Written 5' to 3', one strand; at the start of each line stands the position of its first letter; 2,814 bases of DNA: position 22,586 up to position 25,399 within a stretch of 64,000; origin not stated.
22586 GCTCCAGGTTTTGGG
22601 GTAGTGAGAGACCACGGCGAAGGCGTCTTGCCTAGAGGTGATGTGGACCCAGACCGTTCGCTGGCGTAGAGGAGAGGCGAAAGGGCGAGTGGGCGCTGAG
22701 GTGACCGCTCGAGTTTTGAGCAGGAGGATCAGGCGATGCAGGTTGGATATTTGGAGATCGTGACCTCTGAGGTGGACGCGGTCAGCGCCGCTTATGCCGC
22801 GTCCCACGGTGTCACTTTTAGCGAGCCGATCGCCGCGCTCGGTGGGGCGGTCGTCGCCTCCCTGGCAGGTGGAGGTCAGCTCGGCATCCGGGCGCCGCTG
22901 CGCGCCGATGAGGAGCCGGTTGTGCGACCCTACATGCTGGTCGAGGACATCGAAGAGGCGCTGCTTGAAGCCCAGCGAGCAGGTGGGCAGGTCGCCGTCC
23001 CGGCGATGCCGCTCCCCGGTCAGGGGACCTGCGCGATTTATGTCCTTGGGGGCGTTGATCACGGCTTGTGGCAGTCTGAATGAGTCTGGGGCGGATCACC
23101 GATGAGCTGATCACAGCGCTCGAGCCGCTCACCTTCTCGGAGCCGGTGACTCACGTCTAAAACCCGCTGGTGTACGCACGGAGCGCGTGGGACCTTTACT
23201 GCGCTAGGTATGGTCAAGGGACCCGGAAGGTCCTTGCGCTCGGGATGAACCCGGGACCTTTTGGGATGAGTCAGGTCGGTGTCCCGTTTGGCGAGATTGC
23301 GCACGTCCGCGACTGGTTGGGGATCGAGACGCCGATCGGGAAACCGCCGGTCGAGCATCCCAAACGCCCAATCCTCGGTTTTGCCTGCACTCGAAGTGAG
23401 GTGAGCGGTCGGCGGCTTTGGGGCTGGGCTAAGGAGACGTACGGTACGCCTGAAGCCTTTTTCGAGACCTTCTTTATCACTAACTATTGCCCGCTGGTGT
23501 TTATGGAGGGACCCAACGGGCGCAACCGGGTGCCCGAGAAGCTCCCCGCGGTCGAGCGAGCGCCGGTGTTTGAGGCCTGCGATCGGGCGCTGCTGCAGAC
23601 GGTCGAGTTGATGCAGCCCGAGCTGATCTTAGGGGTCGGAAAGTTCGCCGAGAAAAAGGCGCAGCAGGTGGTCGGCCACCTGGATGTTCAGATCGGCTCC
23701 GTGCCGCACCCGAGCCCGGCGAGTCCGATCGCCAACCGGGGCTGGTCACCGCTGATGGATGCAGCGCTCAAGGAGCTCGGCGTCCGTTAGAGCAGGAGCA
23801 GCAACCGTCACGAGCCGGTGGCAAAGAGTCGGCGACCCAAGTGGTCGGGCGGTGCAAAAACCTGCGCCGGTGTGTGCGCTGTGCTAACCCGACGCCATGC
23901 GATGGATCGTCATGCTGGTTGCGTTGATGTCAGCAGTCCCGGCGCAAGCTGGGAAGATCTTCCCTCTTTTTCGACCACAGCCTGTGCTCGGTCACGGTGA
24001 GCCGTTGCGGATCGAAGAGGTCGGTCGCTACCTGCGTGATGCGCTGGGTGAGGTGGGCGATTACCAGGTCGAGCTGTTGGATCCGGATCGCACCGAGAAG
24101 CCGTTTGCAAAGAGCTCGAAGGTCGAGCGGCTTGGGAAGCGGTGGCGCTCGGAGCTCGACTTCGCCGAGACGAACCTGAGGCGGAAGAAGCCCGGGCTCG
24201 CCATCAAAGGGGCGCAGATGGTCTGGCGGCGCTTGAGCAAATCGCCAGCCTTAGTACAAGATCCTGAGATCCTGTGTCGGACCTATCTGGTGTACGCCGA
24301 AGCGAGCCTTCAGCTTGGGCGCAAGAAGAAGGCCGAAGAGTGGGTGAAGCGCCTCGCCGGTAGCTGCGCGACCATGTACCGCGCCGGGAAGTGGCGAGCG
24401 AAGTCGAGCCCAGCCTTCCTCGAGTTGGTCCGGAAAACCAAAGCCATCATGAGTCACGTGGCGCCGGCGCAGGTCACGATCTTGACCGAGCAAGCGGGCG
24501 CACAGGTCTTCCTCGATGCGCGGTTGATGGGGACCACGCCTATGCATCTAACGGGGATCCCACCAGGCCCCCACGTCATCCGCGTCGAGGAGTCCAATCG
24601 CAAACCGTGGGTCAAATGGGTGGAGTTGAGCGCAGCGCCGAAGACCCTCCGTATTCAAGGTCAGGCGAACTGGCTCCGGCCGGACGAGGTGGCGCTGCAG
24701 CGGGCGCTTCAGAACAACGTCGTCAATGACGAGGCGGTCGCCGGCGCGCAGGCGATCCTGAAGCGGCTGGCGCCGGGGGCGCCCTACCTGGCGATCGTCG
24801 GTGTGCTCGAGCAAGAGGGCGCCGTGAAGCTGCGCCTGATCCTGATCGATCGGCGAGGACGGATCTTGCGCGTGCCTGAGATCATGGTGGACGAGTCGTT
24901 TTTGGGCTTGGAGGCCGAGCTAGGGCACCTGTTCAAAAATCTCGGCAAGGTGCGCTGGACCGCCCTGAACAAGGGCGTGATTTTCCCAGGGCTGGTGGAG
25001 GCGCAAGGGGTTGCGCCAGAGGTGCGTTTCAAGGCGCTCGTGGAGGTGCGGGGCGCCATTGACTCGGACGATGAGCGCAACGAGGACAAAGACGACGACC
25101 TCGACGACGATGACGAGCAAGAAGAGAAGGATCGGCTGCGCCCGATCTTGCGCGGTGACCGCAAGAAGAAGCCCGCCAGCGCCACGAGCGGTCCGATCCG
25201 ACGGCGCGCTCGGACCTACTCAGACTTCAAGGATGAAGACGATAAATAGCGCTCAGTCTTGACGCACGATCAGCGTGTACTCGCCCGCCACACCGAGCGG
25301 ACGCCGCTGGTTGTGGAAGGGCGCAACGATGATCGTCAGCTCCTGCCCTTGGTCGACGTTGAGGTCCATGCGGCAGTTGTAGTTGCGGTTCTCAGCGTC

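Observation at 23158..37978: Pattern: three of three gene-internal stops in this window are TAA, each followed closely by a possible restart codon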

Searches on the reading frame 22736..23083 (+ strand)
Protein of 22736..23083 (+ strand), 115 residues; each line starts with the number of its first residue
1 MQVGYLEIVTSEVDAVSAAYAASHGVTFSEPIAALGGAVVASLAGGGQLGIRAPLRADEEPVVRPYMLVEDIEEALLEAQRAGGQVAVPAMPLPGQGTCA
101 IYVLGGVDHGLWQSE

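Call 52: search_protein_families(library=pfam, proteins=[window:22736-23080:+], max_evalue=0.001)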
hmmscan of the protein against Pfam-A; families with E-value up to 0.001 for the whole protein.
window:22736-23080:+ (115 aa): 0 families

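Call 53: find_encoding_contigs(protein=window:22736-23083:+, flank=10000, max_places=10)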
Protein window:22736-23083:+ (115 aa): no gene with exactly this product is on record in the collection.

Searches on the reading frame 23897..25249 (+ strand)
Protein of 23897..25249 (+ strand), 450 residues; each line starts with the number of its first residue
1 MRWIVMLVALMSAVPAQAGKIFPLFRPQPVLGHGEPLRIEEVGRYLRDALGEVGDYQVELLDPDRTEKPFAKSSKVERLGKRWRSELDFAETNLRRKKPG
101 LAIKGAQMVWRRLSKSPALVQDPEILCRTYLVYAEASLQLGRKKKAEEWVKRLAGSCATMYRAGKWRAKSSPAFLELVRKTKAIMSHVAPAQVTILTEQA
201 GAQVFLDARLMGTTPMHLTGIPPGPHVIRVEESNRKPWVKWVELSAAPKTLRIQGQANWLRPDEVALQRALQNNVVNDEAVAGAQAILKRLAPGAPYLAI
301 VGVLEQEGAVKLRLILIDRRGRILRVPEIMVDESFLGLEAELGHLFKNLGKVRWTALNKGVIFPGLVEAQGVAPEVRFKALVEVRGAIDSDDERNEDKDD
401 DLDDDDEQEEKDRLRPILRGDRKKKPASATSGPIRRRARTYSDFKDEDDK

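Call 17: find_encoding_contigs(protein=window:23897-25249:+, flank=10000, max_places=6)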
Protein window:23897-25249:+ (450 aa): no gene with exactly this product is on record in the collection.
